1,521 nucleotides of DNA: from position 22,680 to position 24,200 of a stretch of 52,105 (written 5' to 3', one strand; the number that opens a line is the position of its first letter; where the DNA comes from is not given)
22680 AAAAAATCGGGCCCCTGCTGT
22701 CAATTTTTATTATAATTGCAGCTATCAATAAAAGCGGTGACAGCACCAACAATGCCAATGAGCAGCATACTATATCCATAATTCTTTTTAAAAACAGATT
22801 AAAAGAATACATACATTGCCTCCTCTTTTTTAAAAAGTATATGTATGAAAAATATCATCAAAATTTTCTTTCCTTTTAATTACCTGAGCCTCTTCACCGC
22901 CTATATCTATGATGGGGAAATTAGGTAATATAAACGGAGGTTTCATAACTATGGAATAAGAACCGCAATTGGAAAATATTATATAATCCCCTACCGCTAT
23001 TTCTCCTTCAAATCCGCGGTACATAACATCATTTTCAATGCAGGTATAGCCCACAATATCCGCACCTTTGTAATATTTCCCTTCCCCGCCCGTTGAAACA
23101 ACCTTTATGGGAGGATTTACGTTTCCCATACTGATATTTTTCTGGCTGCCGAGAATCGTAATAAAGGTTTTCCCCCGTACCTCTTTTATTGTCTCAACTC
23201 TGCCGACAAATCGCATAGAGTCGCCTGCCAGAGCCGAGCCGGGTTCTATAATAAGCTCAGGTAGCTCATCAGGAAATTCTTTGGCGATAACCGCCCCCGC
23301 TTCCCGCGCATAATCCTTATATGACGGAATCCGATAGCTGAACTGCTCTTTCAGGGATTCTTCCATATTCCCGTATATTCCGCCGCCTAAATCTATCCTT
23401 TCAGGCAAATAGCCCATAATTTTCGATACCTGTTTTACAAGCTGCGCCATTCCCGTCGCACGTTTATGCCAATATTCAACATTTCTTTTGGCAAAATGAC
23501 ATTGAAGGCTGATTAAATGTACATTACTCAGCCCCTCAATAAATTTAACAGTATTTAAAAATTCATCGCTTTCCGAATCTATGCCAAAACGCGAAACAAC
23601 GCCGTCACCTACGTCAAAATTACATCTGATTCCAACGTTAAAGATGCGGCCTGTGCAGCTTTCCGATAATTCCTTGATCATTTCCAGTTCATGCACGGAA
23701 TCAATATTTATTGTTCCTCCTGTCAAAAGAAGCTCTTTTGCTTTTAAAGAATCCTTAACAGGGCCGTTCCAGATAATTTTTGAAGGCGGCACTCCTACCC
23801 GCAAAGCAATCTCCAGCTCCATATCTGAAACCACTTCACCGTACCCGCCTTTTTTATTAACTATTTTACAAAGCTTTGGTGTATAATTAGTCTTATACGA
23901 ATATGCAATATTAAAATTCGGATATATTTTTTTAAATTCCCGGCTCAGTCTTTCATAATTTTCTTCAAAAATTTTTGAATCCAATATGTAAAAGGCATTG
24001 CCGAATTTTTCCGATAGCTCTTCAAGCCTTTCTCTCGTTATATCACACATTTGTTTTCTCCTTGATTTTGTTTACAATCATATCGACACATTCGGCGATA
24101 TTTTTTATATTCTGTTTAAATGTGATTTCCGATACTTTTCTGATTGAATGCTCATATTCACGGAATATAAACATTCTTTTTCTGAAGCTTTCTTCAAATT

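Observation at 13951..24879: Aldolase, class IV aminotransferase, fold-III decarboxylase and ATP-grasp: a candidate pathway making an amine and ligating it to a uronic acid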

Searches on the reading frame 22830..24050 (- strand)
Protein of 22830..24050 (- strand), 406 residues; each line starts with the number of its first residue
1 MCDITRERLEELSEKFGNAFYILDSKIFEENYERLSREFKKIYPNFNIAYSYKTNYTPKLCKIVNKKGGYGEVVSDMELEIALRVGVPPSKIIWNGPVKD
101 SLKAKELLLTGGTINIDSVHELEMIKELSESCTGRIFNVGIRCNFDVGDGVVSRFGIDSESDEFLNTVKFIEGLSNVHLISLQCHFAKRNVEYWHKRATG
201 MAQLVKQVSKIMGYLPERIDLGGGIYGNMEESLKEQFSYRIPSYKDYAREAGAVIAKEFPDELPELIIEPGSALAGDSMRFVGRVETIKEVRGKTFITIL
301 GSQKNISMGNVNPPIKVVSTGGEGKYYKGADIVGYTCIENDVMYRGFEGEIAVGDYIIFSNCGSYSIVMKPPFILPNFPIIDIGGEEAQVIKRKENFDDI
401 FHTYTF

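Call 3: search_protein_families(library=pfam, proteins=[window:22830-24050:-])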
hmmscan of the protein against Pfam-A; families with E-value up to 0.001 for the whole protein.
window:22830-24050:- (406 aa): 2 families
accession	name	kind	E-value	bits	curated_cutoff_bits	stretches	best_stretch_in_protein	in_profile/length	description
PF02784.22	Orn_Arg_deC_N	-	6.1e-24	85.2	23.4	1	33-275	5-246/247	Pyridoxal-dependent decarboxylase, pyridoxal binding domain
PF00278.28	Orn_DAP_Arg_deC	-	4.1e-05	24.2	23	1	181-363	5-95/95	Pyridoxal-dependent decarboxylase, C-terminal sheet domain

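Call 6: search_protein_families(library=ncbifam, proteins=[window:22830-24050:-], max_evalue=0.01)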
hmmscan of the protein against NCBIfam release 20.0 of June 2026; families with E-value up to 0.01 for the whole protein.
window:22830-24050:- (406 aa): 6 families
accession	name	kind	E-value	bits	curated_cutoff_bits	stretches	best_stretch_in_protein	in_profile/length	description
TIGR01048.1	lysA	equivalog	1.3e-44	152.3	297.9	1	3-402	10-414/417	diaminopimelate decarboxylase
NF041039.1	FslC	exception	4.7e-25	88.3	500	1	3-387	13-407/418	rhizoferrin biosystnesis N-citrylornithine decarboxylase FslC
TIGR03099.1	dCO2ase_PEP1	hypoth_equivalog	5.9e-21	75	478.45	1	5-375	11-388/398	pyridoxal-dependent decarboxylase, exosortase A system-associated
NF052544.1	OrLyDeCDokD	equivalog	1.2e-18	67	700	1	9-289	33-323/461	ornithine/lysine decarboxylase DokD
NF006515.0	PRK08961.1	equivalog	2.1e-11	42.5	802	1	5-370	491-845/861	bifunctional aspartate kinase/diaminopimelate decarboxylase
TIGR01047.1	nspC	equivalog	0.0051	15.3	409.05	0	265-377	228-352/380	carboxynorspermidine decarboxylase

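Call 8: search_solved_structures(query=window:22830-24050:-, max_evalue=0.00001)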
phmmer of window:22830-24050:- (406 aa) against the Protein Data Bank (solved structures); distinct sequences matched with E-value up to 0.00001: 36.
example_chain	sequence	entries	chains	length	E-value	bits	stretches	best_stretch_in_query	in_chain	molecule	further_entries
2p3e_A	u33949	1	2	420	5.5e-27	98.1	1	8-401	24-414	Diaminopimelate decarboxylase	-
1tuf_A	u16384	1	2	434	5.8e-25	91.5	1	11-399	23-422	Diaminopimelate decarboxylase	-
1twi_A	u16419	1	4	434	5.8e-25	91.5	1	11-399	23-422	Diaminopimelate decarboxylase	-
5x7m_A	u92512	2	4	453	2.3e-21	79.6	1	9-401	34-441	Diaminopimelate decarboxylase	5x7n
7kh2_A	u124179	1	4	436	2.8e-19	72.8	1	4-392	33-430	N-citrylornithine decarboxylase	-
2yxx_A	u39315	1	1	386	5.3e-17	65.2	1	21-402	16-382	Diaminopimelate decarboxylase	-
6n2a_A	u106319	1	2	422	1.5e-15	60.5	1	18-400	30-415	Diaminopimelate decarboxylase 1, chloroplastic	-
6n2f_A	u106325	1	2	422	1.7e-14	57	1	19-400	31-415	Diaminopimelate decarboxylase 2, chloroplastic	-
4xg1_A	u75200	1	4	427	3.6e-14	55.9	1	9-401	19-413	Diaminopimelate decarboxylase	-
3vab_A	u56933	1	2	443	7.2e-14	54.9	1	9-400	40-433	Diaminopimelate decarboxylase 1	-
2j66_A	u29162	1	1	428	9.1e-14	54.6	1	7-403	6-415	BTRK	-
7ru7_A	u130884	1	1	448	1e-13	54.4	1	7-403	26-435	L-glutamyl-[BtrI acyl-carrier protein] decarboxylase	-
3n2b_A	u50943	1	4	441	5.2e-13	52.1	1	9-400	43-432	Diaminopimelate decarboxylase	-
2nv9_A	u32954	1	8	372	5.2e-13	52.1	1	19-372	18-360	A207R protein, arginine decarboxylase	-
2nva_A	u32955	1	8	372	6.9e-13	51.7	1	19-372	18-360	arginine decarboxylase, A207R protein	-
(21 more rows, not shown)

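Call 32: search_solved_structures(query=window:22830-24050:-, max_evalue=1e-18, show_alignments=5)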
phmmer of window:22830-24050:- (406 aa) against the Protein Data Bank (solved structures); distinct sequences matched with E-value up to 1e-18: 5.
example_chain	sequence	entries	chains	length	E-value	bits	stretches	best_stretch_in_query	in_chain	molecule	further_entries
2p3e_A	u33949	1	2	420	5.5e-27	98.1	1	8-401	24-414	Diaminopimelate decarboxylase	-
1tuf_A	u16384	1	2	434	5.8e-25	91.5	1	11-399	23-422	Diaminopimelate decarboxylase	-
1twi_A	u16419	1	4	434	5.8e-25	91.5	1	11-399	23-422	Diaminopimelate decarboxylase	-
5x7m_A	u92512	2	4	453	2.3e-21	79.6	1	9-401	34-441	Diaminopimelate decarboxylase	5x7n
7kh2_A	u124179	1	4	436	2.8e-19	72.8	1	4-392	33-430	N-citrylornithine decarboxylase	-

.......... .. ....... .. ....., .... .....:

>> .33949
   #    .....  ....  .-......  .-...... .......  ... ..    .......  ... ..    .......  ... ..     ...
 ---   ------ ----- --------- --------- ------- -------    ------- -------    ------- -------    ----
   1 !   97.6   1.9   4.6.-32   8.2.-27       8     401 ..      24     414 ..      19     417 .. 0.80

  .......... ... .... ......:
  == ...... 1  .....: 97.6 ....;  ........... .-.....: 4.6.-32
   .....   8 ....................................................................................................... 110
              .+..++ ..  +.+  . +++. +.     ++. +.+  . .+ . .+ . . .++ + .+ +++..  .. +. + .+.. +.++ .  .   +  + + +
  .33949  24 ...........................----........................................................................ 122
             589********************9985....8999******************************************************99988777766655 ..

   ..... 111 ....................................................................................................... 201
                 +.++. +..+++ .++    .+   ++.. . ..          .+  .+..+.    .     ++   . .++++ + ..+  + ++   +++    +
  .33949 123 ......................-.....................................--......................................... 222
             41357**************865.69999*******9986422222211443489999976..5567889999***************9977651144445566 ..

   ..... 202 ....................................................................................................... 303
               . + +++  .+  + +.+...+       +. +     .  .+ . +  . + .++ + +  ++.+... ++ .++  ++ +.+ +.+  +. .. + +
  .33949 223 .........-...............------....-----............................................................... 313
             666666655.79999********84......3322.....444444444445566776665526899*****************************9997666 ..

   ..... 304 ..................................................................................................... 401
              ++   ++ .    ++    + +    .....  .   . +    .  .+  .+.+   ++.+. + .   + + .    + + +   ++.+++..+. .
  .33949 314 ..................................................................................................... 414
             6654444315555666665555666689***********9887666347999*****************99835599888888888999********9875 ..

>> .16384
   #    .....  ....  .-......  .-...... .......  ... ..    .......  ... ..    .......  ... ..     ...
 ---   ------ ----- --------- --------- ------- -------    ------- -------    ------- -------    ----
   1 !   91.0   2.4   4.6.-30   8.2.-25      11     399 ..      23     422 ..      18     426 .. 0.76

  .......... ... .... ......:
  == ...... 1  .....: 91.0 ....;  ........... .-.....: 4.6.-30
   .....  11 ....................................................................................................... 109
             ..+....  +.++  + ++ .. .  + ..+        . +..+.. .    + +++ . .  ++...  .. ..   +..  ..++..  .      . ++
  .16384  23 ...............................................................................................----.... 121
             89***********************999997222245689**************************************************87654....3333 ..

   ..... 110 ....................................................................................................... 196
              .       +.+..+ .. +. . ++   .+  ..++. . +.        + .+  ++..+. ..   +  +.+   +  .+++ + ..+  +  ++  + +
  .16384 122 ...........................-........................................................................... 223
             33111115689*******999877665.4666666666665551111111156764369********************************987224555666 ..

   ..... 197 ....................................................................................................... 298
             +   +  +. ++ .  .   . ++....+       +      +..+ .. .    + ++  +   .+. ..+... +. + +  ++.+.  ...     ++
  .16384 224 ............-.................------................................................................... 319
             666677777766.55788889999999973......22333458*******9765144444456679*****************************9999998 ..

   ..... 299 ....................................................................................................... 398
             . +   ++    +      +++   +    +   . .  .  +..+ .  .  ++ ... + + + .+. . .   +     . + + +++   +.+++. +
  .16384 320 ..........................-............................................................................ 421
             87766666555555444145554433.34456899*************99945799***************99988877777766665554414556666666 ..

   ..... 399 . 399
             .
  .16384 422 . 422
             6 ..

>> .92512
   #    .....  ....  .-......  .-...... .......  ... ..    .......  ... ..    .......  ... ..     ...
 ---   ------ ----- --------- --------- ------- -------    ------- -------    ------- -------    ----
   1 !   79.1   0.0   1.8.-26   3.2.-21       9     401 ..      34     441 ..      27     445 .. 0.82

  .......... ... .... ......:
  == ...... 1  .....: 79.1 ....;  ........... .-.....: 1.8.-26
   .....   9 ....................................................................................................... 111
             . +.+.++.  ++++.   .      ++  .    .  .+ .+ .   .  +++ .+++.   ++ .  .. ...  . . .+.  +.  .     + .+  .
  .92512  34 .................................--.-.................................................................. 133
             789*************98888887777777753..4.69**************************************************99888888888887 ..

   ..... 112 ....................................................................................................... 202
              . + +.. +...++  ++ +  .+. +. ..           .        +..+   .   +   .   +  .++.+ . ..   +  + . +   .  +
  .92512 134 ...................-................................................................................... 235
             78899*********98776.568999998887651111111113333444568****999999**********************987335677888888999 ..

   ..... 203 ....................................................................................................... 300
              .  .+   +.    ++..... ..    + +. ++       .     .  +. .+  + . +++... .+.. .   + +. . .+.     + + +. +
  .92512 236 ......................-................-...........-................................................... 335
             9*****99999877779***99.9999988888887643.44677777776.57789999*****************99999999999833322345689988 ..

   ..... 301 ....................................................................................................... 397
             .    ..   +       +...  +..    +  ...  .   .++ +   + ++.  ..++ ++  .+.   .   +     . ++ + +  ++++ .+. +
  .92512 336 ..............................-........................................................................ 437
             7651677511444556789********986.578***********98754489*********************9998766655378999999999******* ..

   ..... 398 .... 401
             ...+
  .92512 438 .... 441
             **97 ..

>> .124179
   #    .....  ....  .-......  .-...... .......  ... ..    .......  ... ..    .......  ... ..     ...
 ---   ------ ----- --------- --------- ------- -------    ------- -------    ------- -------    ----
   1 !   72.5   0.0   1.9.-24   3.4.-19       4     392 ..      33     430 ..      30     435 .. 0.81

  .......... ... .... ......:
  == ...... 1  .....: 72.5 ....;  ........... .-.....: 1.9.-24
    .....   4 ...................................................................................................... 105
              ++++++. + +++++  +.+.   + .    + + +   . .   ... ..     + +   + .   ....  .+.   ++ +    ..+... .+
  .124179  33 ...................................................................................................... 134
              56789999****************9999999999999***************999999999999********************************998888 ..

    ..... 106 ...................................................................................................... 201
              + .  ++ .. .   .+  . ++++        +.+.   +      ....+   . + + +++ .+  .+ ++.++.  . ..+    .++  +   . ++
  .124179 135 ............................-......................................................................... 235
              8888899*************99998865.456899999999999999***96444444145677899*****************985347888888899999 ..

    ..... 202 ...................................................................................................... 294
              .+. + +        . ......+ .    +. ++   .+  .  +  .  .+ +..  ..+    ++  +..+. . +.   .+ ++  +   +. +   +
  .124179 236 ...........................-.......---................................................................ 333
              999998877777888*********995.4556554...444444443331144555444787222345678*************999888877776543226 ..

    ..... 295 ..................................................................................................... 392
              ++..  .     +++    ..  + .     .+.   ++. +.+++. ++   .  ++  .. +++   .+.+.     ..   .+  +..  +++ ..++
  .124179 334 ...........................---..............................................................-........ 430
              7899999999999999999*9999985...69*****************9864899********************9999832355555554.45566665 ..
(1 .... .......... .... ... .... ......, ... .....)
